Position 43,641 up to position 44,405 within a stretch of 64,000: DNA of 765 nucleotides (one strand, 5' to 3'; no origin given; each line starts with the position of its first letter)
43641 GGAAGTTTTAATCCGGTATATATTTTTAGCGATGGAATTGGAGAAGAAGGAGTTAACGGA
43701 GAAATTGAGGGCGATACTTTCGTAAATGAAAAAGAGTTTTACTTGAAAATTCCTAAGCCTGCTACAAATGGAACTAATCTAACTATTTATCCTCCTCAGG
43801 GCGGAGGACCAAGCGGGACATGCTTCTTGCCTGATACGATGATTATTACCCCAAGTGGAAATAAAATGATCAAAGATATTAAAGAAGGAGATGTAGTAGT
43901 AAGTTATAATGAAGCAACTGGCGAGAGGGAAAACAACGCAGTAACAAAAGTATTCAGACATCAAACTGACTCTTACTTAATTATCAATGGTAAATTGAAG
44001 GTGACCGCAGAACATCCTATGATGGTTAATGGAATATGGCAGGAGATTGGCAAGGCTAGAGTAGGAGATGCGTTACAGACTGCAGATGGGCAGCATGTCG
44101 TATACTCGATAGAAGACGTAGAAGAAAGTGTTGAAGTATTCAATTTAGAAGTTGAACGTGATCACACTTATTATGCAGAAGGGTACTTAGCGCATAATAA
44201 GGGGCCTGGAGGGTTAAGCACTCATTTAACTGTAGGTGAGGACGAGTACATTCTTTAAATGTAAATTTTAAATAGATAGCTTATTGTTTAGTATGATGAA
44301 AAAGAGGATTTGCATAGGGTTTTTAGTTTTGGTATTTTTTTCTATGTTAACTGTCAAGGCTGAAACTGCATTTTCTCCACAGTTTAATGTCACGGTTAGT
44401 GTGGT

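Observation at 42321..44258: Secreted zinc metalloprotease with a C-terminal Hint domain, a Hedgehog-like cargo-Hint layout in an archaeon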

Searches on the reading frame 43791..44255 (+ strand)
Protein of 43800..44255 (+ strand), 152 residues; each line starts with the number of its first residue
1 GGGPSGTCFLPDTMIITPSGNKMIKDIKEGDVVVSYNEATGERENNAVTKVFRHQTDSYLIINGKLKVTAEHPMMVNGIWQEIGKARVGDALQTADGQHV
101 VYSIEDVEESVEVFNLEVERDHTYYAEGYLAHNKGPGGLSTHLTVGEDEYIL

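Call 3: search_protein_families(library=pfam, proteins=[window:43800-44255:+], max_evalue=1)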
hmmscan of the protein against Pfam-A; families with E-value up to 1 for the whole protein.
window:43800-44255:+ (152 aa): 7 families
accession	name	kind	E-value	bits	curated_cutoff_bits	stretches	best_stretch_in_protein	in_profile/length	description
PF07591.16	PT-HINT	-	1.3e-15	58.2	27.7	1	14-135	1-131/137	Pretoxin HINT domain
PF14890.11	Intein_splicing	-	4.3e-08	33.6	35.8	2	21-87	8-87/155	Intein splicing domain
PF13403.11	Hint_2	-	8.5e-07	29.9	28.4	1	7-39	1-33/147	Hint domain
PF14623.11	Vint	-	2.8e-06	27.7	27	1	8-82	2-72/166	Hint-domain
PF01079.26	Hint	-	0.011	15.7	29.7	1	5-78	10-90/213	Hint module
PF17464.7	Pns11_12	-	0.069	13.3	25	1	15-81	49-111/205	Non-structural protein 11 and 12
PF17820.7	PDZ_6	-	0.1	12.8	27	0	84-111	15-40/54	PDZ domain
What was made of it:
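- On Hedgehog / Hog domain: 15.7 bits against 29.7, and seen only with the isolated domain (call 3).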

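Call 11: find_homologous_proteins(query=window:43800-44255:+, max_evalue=0.001)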
Query seq(152 aa) (152 aa): 1 proteins with E <= 0.001 among 16 candidates.
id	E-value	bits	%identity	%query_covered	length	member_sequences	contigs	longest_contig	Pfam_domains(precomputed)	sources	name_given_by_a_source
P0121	2.6e-31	127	50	86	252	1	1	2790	PF07591.16,PF14623.12,PF14890.12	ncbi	ncbi:MAG: polymorphic toxin-type HINT domain-containing protein, partial [Nanoarchaeota archaeon]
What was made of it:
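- NCBI names a Nanoarchaeota relative "polymorphic toxin-type HINT domain-containing protein" (call 11).
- Tried and rejected: The word-indexed search with the Hint alone found one relative (call 11).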

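Call 14: find_encoding_contigs(protein=P0121, flank=5000)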
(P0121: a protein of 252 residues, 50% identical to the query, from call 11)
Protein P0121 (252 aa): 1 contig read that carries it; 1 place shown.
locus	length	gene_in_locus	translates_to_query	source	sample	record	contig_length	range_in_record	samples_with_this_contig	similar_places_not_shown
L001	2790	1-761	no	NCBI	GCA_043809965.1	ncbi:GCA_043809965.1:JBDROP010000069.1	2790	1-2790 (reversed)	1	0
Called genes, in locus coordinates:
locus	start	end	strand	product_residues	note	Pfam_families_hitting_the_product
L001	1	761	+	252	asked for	PF14623:Vint (weak), PF07591:PT-HINT, PF14890:Intein_splicing (faint)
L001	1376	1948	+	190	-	-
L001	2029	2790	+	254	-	PF04307:YdjM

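Call 19: search_protein_representatives(protein=window:43800-44255:+)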
Query: 152 residues. Proteins with E-value up to 0.001 (for the whole library): 15762; up to 1e-10: 3443; up to 1e-30: 116. The best 150 are listed.
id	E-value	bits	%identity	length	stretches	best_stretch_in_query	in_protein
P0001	6.2e-96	334.7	100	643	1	1-152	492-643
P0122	9.7e-78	275.6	43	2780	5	6-125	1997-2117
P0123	5.3e-77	273.2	37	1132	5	5-137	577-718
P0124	5.4e-75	266.7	45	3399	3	7-139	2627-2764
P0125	7.6e-73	259.7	43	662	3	2-134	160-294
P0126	5.3e-66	237.5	49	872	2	8-138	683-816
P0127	3.5e-64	231.6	35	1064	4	6-138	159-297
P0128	7.8e-64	230.5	38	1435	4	7-136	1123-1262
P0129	1.4e-61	223.2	46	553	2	6-137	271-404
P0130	4.7e-59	215.0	40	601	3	6-139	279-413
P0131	9.6e-59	214.0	45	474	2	5-135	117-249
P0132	3.5e-57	208.9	43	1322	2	7-138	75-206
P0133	3.6e-56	205.6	34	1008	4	8-137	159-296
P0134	7.4e-56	204.6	45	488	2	3-138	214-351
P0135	3.1e-54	199.3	37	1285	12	5-135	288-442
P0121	8.2e-32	126.6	52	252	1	7-136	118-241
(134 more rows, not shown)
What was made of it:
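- Tried and rejected: The exhaustive representative search was needed (call 19).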

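Call 25: find_homologous_proteins(query=A1, max_evalue=1e-10)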
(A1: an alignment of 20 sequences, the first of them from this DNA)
Query A1 (20 sequences) (155 aa, profile of the alignment): 86 proteins with E <= 1e-10 among 3570 candidates.
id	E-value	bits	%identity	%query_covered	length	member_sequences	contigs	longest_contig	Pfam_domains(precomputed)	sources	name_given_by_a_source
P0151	2.9e-62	227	61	85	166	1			PF07591.16,PF14623.12,PF13403.12,PF14890.12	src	-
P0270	1.4e-53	198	47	89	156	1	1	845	PF07591.16,PF14623.12,PF05203.22,PF01079.26,PF13403.12,PF14890.12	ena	-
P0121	1.7e-52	195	50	85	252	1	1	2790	PF07591.16,PF14623.12,PF14890.12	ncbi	ncbi:MAG: polymorphic toxin-type HINT domain-containing protein, partial [Nanoarchaeota archaeon]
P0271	1.4e-51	192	45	82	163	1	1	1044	PF07591.16,PF14623.12,PF05203.22,PF01079.26,PF13403.12,PF14890.12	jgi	jgi:intein/homing endonuclease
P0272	5.0e-50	187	45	83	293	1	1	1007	PF07591.16,PF14623.12,PF05203.22,PF14890.12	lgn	-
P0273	3.2e-49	184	42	82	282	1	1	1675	PF07591.16,PF14623.12,PF14890.12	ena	-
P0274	9.7e-49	183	43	84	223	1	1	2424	PF07591.16,PF14623.12,PF05203.22,PF01079.26,PF14890.12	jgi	jgi:hypothetical protein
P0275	1.7e-48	182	42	83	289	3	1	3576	PF07591.16,PF07963.18,PF05203.22,PF14890.12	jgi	-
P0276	7.4e-48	180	43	82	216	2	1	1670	PF07591.16,PF14623.12,PF05203.22,PF01079.26,PF13403.12,PF14890.12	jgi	-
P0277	9.0e-48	180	40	88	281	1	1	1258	PF07591.16,PF14623.12,PF05203.22,PF01079.26,PF14890.12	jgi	jgi:type II secretory pathway pseudopilin PulG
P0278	8.7e-47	176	47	91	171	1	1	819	PF07591.16,PF14623.12,PF05203.22,PF13403.12,PF14890.12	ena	-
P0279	1.0e-46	176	42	82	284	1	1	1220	PF07591.16,PF07963.18,PF14623.12,PF05203.22,PF01079.26,PF14890.12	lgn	-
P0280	6.3e-46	174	46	73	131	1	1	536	PF07591.16,PF14890.12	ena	-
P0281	8.0e-45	170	41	88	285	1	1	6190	PF07591.16,PF05203.22,PF14890.12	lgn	-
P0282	2.3e-44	169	41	73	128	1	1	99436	PF07591.16,PF05203.22,PF01079.26,PF14890.12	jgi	jgi:intein/homing endonuclease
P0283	8.1e-43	164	40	87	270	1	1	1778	PF07591.16,PF14623.12,PF05203.22,PF14890.12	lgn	-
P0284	6.2e-42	161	42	82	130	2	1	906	PF07591.16,PF14623.12,PF14890.12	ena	-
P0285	1.5e-41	159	57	65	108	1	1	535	PF07591.16,PF14890.12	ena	-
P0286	5.8e-40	154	38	85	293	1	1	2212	PF07591.16,PF14623.12,PF05203.22,PF01079.26,PF14890.12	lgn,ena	-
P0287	4.2e-39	151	46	73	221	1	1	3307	PF07591.16,PF14890.12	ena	-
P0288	6.5e-39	151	43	90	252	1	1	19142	PF07591.16,PF14623.12,PF05203.22,PF01079.26,PF14890.12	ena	-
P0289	8.2e-39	151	46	75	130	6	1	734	PF07591.16,PF14890.12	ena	-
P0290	1.1e-38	150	42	88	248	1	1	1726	PF07591.16,PF14623.12,PF05203.22,PF01079.26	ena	-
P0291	2.0e-38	149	43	87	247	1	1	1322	PF07591.16,PF14623.12,PF05203.22,PF01079.26,PF14890.12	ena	-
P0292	2.1e-38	149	44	91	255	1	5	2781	PF07591.16,PF14623.12,PF05203.22,PF01079.26,PF14890.12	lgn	-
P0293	8.1e-37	144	45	67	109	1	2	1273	PF07591.16,PF14890.12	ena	-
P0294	2.0e-36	143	41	88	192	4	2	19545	PF07591.16,PF14623.12,PF05203.22,PF14890.12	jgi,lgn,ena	-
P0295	3.7e-34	135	34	90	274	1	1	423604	PF07591.16,PF14623.12,PF01079.26,PF13403.12,PF14890.12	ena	-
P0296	1.5e-32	130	38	82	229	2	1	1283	PF07591.16,PF14623.12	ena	-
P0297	1.9e-32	130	42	88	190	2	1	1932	PF07591.16,PF14890.12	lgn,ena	-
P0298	2.4e-32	130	38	82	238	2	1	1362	PF07591.16,PF14623.12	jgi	jgi:pretoxin HINT domain-containing protein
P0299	6.7e-32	128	38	84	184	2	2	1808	PF07591.16,PF05203.22,PF14890.12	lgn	-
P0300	2.7e-31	126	37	82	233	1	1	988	PF07591.16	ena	-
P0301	1.0e-30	124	38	88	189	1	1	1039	PF07591.16,PF14890.12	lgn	-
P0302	2.0e-29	120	37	83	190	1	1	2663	PF07591.16,PF14890.12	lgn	-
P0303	2.4e-29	120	44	84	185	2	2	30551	PF07591.16,PF14623.12,PF01079.26,PF14890.12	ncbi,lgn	-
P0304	3.4e-29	119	35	88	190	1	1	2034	PF07591.16,PF14890.12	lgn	-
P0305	1.3e-28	117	40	88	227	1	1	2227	PF07591.16,PF14890.12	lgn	-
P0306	2.9e-28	116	31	77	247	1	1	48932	PF07591.16,PF26558.1,PF01079.26,PF13403.12,PF14890.12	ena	-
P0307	5.6e-28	115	36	84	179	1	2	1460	PF07591.16,PF14890.12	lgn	-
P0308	6.5e-27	112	41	61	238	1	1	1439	PF07591.16,PF05203.22,PF01079.26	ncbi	-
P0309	6.7e-27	112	37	86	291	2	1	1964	PF07591.16,PF01079.26,PF13403.12,PF14890.12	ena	-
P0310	9.3e-27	111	37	82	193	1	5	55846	PF07591.16,PF05203.22,PF14890.12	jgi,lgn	jgi:intein/homing endonuclease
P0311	4.6e-26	109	37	84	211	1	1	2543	PF07591.16,PF01079.26,PF14890.12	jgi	-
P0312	1.1e-25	108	33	55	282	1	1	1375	PF07591.16,PF14623.12,PF01079.26,PF13403.12,PF14890.12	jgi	jgi:hypothetical protein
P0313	4.0e-25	106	32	83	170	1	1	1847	PF07591.16,PF14890.12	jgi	jgi:hypothetical protein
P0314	1.2e-24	105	38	87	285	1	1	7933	PF07591.16,PF01079.26,PF14890.12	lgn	-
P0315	3.2e-24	103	45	47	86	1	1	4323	PF07591.16,PF14890.12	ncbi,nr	ncbi:MAG: Hint domain-containing protein, partial [Candidatus Omnitrophota bacterium]|nr:Hint domain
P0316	1.3e-23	101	36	81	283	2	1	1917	PF07591.16,PF13403.12,PF14890.12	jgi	jgi:hypothetical protein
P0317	1.7e-23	101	32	74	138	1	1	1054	PF07591.16,PF01079.26,PF14890.12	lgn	-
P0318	6.0e-23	99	31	83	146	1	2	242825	PF07591.16,PF14623.12,PF05203.22,PF01079.26,PF14890.12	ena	-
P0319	6.6e-23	99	32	83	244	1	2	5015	PF07591.16,PF13403.12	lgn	-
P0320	1.5e-22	98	28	84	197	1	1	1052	PF07591.16,PF01079.26,PF13403.12,PF14890.12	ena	-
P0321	2.6e-22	97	36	74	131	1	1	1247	PF07591.16,PF14890.12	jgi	jgi:hypothetical protein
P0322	3.1e-22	97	35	82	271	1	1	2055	PF07591.16,PF26636.1,PF08517.18,PF14890.12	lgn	-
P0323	3.5e-22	97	53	41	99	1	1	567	PF07591.16,PF14890.12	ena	-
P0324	3.3e-21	93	32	93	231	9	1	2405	PF07591.16,PF13403.12,PF14890.12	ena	-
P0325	2.5e-20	91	32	82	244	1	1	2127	PF07591.16,PF05203.22,PF01079.26,PF14890.12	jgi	jgi:hypothetical protein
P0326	3.4e-20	90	34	83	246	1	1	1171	PF07591.16,PF13403.12,PF14890.12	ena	-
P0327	5.4e-20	89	31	86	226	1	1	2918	PF07591.16,PF13403.12,PF14890.12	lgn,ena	-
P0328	1.6e-19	88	41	77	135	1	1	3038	PF07591.16,PF05203.22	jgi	jgi:hypothetical protein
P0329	1.9e-19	88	31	81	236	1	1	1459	PF07591.16,PF05203.22,PF01079.26,PF14890.12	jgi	jgi:hypothetical protein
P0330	7.2e-19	86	29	83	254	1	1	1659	PF07591.16,PF14623.12,PF05203.22,PF01079.26,PF13403.12,PF14890.12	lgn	-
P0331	1.1e-18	85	39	68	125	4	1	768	PF07591.16,PF14890.12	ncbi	-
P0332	1.4e-18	85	31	83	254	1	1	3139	PF07591.16,PF14623.12,PF05203.22,PF01079.26,PF13403.12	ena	-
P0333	1.5e-18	85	38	77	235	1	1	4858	PF07591.16,PF15657.12,PF14890.12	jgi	-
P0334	1.7e-18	85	43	49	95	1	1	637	PF07591.16,PF14890.12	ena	-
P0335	3.4e-18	84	25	74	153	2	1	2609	PF07591.16,PF14890.12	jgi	jgi:hypothetical protein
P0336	3.6e-18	84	38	45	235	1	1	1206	PF07591.16,PF14623.12,PF01079.26,PF13403.12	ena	-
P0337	1.2e-17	82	31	84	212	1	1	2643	PF07591.16,PF01079.26,PF13403.12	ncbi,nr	ncbi:MAG TPA: Hint domain-containing protein, partial [Tepidisphaeraceae bacterium]|nr:Hint domain-c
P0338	5.1e-17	80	33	94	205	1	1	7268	PF07591.16,PF13403.12,PF14890.12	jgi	jgi:hypothetical protein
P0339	5.9e-17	80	30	83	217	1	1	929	PF07591.16,PF14890.12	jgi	jgi:hypothetical protein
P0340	7.3e-17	79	33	85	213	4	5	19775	PF07591.16,PF13403.12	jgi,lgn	jgi:hypothetical protein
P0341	1.7e-16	78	30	72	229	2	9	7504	PF07591.16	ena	-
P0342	1.9e-16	78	33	89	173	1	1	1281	PF07591.16,PF14623.12,PF08517.18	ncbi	-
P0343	8.1e-16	76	29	77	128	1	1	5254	PF07591.16,PF14890.12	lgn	-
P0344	1.7e-15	75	31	83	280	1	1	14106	PF07591.16,PF13403.12,PF14890.12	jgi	jgi:hypothetical protein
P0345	2.3e-15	74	31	75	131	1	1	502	PF07591.16,PF14890.12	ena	-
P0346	3.2e-15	74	32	55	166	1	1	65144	PF07591.16,PF01079.26,PF13403.12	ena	-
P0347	8.2e-15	73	31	85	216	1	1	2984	PF07591.16,PF13403.12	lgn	-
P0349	1.1e-13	69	33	83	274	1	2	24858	PF07591.16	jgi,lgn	jgi:hypothetical protein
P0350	3.2e-13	67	32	84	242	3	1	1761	PF07591.16,PF11617.14,PF13403.12,PF14890.12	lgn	-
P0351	2.7e-12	64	34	84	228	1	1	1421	PF07591.16,PF13403.12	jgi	jgi:hypothetical protein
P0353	9.2e-11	60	41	45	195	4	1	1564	PF07591.16,PF15657.12,PF14890.12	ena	-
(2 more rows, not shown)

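Call 38: predict_structure(alignment_id=A2)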
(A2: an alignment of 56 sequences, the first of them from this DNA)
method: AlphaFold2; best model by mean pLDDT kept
length: 155 residues; sequences in the alignment: 56
mean_pLDDT: 89.0   pTM: 0.82
mean pLDDT of the five models: 89.0, 88.8, 88.7, 88.8, 88.1
residues with pLDDT >= 90: 125; 70-90: 4; 50-70: 14; < 50: 12
segments of 3 or more residues with pLDDT < 50: 1-5, 143-147
pLDDT, mean of each block of 10 residues (from residue 1): 55 98 98 98 96 96 98 97 97 98 98 97 96 82 48 52
secondary structure, 60 per line:
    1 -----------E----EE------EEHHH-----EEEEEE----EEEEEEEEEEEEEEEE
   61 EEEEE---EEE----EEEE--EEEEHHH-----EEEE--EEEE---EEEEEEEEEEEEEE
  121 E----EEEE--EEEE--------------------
elements in order: E35-40 E45-65 E69-71 E76-79 E82-85 E94-97 E100-103 E107-121 E126-129 E132-135
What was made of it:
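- On Hint superfamily: AF2 model pLDDT 89, pTM 0.82 (call 38).
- There is no sterol- or adduct-recognition region; only a disordered 19-aa tail follows (call 38).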

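Call 42: fold_search(model_id=the predicted structure, library=pdb)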
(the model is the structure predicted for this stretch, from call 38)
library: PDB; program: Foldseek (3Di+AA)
matches with E <= 10: 243; with E <= 0.001: 61
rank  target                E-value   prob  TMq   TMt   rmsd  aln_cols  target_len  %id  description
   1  6y75_A                8.5e-12  1.00  0.78  0.79   2.3       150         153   25  BIL2 domain from T.thermophila BUBL1 locus (C1A-N143A) (released 2021-02-03)
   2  6y75_B                8.5e-12  1.00  0.76  0.79   2.5       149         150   28  BIL2 domain from T.thermophila BUBL1 locus (C1A-N143A) (released 2021-02-03)
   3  6tmm_BBB              2.8e-11  1.00  0.75  0.75   2.7       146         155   28  BIL2 domain from T.thermophila BUBL1 locus (C1A-N143A) (released 2020-12-16)
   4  6tmm_AAA              5.9e-11  1.00  0.75  0.75   2.5       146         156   26  BIL2 domain from T.thermophila BUBL1 locus (C1A-N143A) (released 2020-12-16)
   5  2lwy_MODEL_1_A        1.5e-10  1.00  0.76  0.85   1.7       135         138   33  Solution Structure of Bacterial Intein-Like domain from Clostridium thermocellum (released 2013-05-08)
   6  6qaz                  7.6e-09  1.00  0.69  0.83   2.7       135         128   28  Crystal structure of gp41-1 intein (released 2019-11-13)
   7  6riz                  9.4e-09  1.00  0.69  0.83   2.6       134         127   28  Crystal structure of gp41-1 intein (C1A, F65W, D107C) (released 2020-04-29)
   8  6frh_A                1.2e-08  1.00  0.69  0.67   3.6       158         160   20  Crystal structure of Ssp DnaB Mini-Intein variant M86 (released 2019-01-30)
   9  1mi8                  1.5e-08  1.00  0.70  0.77   2.9       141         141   22  2.0 Angstrom crystal structure of a DnaB intein from Synechocystis sp. PCC 6803 (released 2003-08-19)
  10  6frh_B                1.8e-08  1.00  0.68  0.70   3.8       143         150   21  Crystal structure of Ssp DnaB Mini-Intein variant M86 (released 2019-01-30)
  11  4o1r                  3.0e-08  1.00  0.70  0.76   3.3       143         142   24  Crystal structure of NpuDnaB intein (released 2014-03-19)
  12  6rpq                  4.5e-08  1.00  0.68  0.44   5.3       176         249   20  Crystal structure of PhoCDC21-1 intein (released 2019-08-14)
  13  6frg                  5.5e-08  1.00  0.69  0.68   3.6       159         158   18  Crystal structure of G-1F mutant of Ssp DnaB Mini-Intein variant M86 (released 2019-01-30)
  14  5i0a                  5.8e-08  1.00  0.65  0.70   3.3       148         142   26  RecA mini intein in complex with cisplatin (released 2016-09-21)
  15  2in0                  7.2e-08  1.00  0.64  0.71   3.2       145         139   26  crystal structure of Mtu recA intein splicing domain (released 2007-05-01)
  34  1at0                  1.7e-06  1.00  0.64  0.68   3.3       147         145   18  17-kDA fragment of hedgehog C-terminal autoprocessing domain (released 1997-11-12)
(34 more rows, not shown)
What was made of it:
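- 43821..44198 (+): Hint domain of type A BIL / PT-HINT kind (aa 501-626): Cys501 (block A), Thr562-x-x-His565 (block B, nt 44004-44015), His625-Asn626 (block G). AF2 pLDDT 89; top Foldseek hits are 6y75/6tmm and 2lwy (calls 38, 42).
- On Hint superfamily: 61 PDB hits at E <= 0.001; all 50 listed are BILs, inteins, Hedgehog or Vint, each at probability 1.00 (call 42).
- On Hedgehog / Hog domain: 1at0 is structural hit number 34 (call 42).
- Closest known: Tetrahymena thermophila BUBL BIL2 domain. Same: Top structural match (E = 8.5e-12, TM-score 0.78, call 42). Has Cys1 and a terminal Asn; the deposited structure is the C1A-N143A mutant (call 42).
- Closest known: Hedgehog / Hog autoprocessing domain. 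Different: Pfam score 15.7 against a cut-off of 29.7 (call 3); structural rank 34 (call 42).
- Checked: The AF2 model has pLDDT 89 and its top Foldseek hits are BIL domains and inteins at probability 1.00 (calls 38, 42).
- The Hog model is below its cut-off and Hedgehog is a distant structural hit (calls 3, 42).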

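Call 50: find_related_loci(query=A1, collection=genome_contigs, flank=2500)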
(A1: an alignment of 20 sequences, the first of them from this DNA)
Query A1 (155 aa) in genome_contigs; peptide patterns used: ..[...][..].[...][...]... (x = any residue, [..] = any of these).
54 stretches matched a pattern; 27 encode a relative of the query (tblastn E <= 1e-3); 27 distinct loci.
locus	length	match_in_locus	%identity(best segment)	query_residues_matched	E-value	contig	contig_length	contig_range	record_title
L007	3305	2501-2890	65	9-138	1e-55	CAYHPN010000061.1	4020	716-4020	MAG TPA_asm: Candidatus Woesearchaeota archaeon isolate ERP119705_co14_220 genome assembly, contig: NODE_47560_length_40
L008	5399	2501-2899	54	6-139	2e-42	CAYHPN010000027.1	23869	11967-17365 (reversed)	MAG TPA_asm: Candidatus Woesearchaeota archaeon isolate ERP119705_co14_220 genome assembly, contig: NODE_1859_length_238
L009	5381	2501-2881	50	10-139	6e-39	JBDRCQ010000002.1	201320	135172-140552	MAG: archaeon isolate MEGAHIT-group-1.191 k141_2664879, whole genome shotgun sequence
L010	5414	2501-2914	47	3-138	1e-33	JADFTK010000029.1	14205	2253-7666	MAG: Patescibacteria group bacterium isolate B9T1L10 B9T1L10_NODE6586, whole genome shotgun sequence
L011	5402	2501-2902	47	4-136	9e-31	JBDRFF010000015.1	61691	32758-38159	MAG: Candidatus Omnitrophota bacterium isolate MEGAHIT-group-1.354 k141_7176401, whole genome shotgun sequence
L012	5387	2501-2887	45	11-137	1e-30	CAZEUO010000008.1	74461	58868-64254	MAG TPA_asm: uncultured Planctomycetales bacterium isolate SRP178908_co1_326 genome assembly, contig: NODE_167_length_74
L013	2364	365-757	43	11-136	2e-29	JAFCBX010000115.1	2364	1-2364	MAG: Methanosarcinales archaeon isolate AB_1215_Bin_111 AB_1215_Bin_111.fna_scaffold_159313, whole genome shotgun sequen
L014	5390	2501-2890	42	10-137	2e-29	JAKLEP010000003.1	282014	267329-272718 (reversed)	MAG: Candidatus Omnitrophota bacterium isolate RA.bin136 RA.bin136_3, whole genome shotgun sequence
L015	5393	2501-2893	44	10-137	6e-29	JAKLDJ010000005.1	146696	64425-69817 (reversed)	MAG: Candidatus Omnitrophota bacterium isolate RA.bin107 RA.bin107_5, whole genome shotgun sequence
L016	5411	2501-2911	45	3-140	3e-28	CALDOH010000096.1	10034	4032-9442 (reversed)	MAG TPA_asm: uncultured bacterium isolate ERR2206790_bin.27_CONCOCT_v1.1_MAG genome assembly, contig: ERZ890879.1835, wh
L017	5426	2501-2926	41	3-145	7e-28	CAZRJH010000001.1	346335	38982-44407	MAG TPA_asm: uncultured Gammaproteobacteria bacterium isolate SRP342105_co1_321 genome assembly, contig: NODE_16_length_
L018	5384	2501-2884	47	9-137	8e-28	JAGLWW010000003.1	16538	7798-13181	MAG: Candidatus Aenigmatarchaeota archaeon isolate RS_12_33 ZL285.bin.33.fa_3, whole genome shotgun sequence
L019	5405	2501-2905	44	11-141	2e-27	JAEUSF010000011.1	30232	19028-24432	MAG: Candidatus Doudnabacteria bacterium isolate new MAG-296 NODE_11_length_30232_cov_5.404842, whole genome shotgun seq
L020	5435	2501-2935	38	5-146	7e-27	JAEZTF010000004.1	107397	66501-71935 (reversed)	MAG: Candidatus Parcubacteria bacterium isolate OH_PDB_36 k127_1499956, whole genome shotgun sequence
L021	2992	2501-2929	39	3-141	3e-25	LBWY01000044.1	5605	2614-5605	MAG: Parcubacteria group bacterium GW2011_GWE2_39_37 UT48_C0044, whole genome shotgun sequence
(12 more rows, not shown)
